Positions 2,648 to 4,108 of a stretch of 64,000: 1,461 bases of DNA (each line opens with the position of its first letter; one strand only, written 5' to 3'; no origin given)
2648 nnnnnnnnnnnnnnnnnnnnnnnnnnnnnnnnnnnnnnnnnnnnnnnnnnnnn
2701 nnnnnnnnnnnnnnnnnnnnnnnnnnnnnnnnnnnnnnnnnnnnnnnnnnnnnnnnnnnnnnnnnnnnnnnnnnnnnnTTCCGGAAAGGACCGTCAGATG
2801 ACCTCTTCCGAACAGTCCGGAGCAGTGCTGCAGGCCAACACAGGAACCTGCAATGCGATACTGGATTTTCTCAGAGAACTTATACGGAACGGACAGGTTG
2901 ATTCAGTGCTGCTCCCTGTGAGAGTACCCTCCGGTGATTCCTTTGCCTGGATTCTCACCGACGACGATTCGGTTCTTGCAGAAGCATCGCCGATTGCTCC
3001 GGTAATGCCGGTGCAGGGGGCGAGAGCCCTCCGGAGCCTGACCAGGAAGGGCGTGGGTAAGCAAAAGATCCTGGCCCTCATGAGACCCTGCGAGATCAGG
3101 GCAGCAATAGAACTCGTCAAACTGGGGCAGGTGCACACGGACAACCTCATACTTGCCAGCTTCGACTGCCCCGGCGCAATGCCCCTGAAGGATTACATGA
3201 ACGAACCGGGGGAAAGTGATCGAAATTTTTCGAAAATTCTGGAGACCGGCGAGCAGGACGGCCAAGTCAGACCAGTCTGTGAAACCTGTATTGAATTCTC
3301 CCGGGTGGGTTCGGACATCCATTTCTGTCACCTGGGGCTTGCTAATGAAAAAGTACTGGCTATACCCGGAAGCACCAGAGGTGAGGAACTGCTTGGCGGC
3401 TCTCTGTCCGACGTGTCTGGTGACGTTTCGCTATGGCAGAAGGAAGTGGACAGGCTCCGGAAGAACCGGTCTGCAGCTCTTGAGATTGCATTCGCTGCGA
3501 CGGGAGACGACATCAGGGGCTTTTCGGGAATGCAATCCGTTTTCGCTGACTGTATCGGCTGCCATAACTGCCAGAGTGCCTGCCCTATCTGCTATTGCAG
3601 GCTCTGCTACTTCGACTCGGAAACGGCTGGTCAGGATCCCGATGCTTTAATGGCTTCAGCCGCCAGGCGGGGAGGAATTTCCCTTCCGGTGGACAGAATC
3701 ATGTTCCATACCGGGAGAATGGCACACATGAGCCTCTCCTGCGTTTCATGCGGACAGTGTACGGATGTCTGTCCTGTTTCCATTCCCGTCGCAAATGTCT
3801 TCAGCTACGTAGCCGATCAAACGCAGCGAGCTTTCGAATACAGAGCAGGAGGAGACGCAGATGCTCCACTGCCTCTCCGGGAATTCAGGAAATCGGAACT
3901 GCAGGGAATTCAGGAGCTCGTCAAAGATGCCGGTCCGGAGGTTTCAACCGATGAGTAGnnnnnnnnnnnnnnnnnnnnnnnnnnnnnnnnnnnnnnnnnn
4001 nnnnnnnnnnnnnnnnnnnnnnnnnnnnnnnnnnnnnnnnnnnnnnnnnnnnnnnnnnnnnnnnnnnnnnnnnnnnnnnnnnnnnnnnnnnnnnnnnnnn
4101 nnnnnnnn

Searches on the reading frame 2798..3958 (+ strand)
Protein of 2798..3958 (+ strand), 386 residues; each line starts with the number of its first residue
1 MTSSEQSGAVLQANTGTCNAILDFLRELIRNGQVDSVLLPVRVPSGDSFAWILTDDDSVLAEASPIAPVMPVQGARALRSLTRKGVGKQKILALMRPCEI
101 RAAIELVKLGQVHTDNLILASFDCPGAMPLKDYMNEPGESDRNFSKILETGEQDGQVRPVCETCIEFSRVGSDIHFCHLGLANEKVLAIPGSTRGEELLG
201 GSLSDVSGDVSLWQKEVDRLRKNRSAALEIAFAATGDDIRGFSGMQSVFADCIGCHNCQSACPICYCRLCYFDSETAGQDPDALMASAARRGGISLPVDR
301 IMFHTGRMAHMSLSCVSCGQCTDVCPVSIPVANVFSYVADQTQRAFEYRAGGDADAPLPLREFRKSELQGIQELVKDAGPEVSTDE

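Call 4: search_protein_families(library=pfam, proteins=[window:2798-3958:+], max_evalue=0.01)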
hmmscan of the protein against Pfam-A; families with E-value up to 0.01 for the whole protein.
window:2798-3958:+ (386 aa): 12 families
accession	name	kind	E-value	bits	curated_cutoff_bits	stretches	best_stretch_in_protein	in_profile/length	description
PF13183.11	Fer4_8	-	1.5e-07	32.3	27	1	251-329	4-68/68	4Fe-4S dicluster domain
PF13187.11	Fer4_9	-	3.1e-06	27.6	27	1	251-328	1-50/52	4Fe-4S dicluster domain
PF13484.11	Fer4_16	-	4.6e-06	27.8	30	1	315-333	2-20/66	4Fe-4S double cluster binding domain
PF13237.11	Fer4_10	-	5e-06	26.8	25.5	1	313-336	7-22/53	4Fe-4S dicluster domain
PF13534.11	Fer4_17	-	3.1e-05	24.9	22.2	1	252-329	2-60/61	4Fe-4S dicluster domain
PF12838.12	Fer4_7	-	6.9e-05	23.7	27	1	252-328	2-51/52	4Fe-4S dicluster domain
PF12797.12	Fer4_2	-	7.7e-05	22.9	24.5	2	310-327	5-22/22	4Fe-4S binding domain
PF00037.32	Fer4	-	0.00052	20.2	21.1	1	315-327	8-20/24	4Fe-4S binding domain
PF14697.11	Fer4_21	-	0.0014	19.1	35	1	307-327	32-53/59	4Fe-4S dicluster domain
PF17179.9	Fer4_22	-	0.0029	18.9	27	0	311-329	77-95/95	4Fe-4S dicluster domain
PF12837.12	Fer4_6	-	0.0039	17.5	25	1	314-328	8-22/24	4Fe-4S binding domain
PF12800.12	Fer4_4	-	0.0048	17.6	24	1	314-327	3-16/17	4Fe-4S binding domain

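Call 14: find_encoding_contigs(protein=window:2798-3958:+, flank=10000, max_places=6)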
Protein window:2798-3958:+ (386 aa): 1 contig read that carries it; 1 place shown.
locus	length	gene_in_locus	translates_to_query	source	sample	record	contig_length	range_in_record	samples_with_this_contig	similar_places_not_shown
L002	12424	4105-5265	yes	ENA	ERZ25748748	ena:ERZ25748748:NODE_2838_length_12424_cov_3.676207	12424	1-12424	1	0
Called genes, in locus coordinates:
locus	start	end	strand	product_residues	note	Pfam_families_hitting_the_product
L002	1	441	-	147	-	?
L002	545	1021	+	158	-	PF02662:FlpD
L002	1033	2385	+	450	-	PF07992:Pyr_redox_2 (faint), PF12838:Fer4_7 (faint)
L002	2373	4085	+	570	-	PF01266:DAO (weak), PF07992:Pyr_redox_2 (weak), PF12831:FAD_oxidored (weak), PF13450:NAD_binding_8 (weak), PF13237:Fer4_10 (weak), PF14697:Fer4_21 (weak), PF12838:Fer4_7, PF13187:Fer4_9 (weak), +4 more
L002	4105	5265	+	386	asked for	PF13237:Fer4_10 (faint), PF13484:Fer4_16 (faint), PF13534:Fer4_17 (faint), PF12838:Fer4_7 (faint), PF13183:Fer4_8 (weak), PF13187:Fer4_9 (weak)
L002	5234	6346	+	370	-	PF04432:FrhB_FdhB_C (faint), PF14697:Fer4_21 (faint), PF00037:Fer4 (faint), PF13183:Fer4_8 (weak)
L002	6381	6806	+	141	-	PF02662:FlpD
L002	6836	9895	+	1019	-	PF07992:Pyr_redox_2 (weak), PF12831:FAD_oxidored, PF07992:Pyr_redox_2 (weak), PF00890:FAD_binding_2 (weak), PF07992:Pyr_redox_2, PF12831:FAD_oxidored, PF13450:NAD_binding_8, PF12838:Fer4_7 (weak), +14 more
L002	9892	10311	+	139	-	PF02662:FlpD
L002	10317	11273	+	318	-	PF13237:Fer4_10 (faint), PF00037:Fer4 (faint), PF12797:Fer4_2 (faint)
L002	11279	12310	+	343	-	PF14697:Fer4_21 (faint), PF17179:Fer4_22, PF00037:Fer4 (weak)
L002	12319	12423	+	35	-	?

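Call 57: search_solved_structures(query=window:2798-3958:+, max_evalue=0.01)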
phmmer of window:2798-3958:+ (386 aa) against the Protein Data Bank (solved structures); distinct sequences matched with E-value up to 0.01: 49.
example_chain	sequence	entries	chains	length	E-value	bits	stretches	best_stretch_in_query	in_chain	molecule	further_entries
9t1s_M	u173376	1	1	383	3.7e-28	101.8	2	250-359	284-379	formate dehydrogenase (coenzyme F420)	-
8rvu_E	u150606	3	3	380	5.1e-17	65.2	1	192-354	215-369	Formate dehydrogenase, beta subunit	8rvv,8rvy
7bkb_E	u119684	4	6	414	4.1e-15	58.9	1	245-360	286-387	Formate dehydrogenase, beta subunit (F420)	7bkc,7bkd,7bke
9e0j_K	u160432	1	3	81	0.00012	24.5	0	247-279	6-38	Photosystem I iron-sulfur center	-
7f4v_aC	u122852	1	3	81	0.00012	24.4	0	247-279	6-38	Photosystem I iron-sulfur center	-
9uas_C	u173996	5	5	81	0.00024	23.4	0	250-277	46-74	Photosystem I iron-sulfur center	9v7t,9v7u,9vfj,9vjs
5zgb_C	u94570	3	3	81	0.00032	23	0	247-282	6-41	PsaC | Photosystem I iron-sulfur center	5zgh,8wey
6fos_C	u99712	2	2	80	0.00032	23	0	248-282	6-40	Photosystem I iron-sulfur center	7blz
9l0a_C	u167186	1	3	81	0.00049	22.4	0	250-276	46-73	Photosystem I iron-sulfur center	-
6kif_C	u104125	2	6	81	0.00061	22.1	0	250-276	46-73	Photosystem I iron-sulfur center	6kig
1k0t_A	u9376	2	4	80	0.00065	22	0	250-276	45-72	PSAC SUBUNIT OF PHOTOSYSTEM I | Photosystem I iron-sulfur center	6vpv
7yca_C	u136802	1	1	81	0.00078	21.8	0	250-277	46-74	Photosystem I iron-sulfur center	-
9m4f_C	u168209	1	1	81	0.00088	21.6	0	250-276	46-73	PsaC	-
6zzx_C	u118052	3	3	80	0.0016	20.7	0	250-277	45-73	Photosystem I iron-sulfur center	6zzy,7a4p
6kmw_aC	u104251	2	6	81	0.0016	20.7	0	250-276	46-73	Photosystem I iron-sulfur center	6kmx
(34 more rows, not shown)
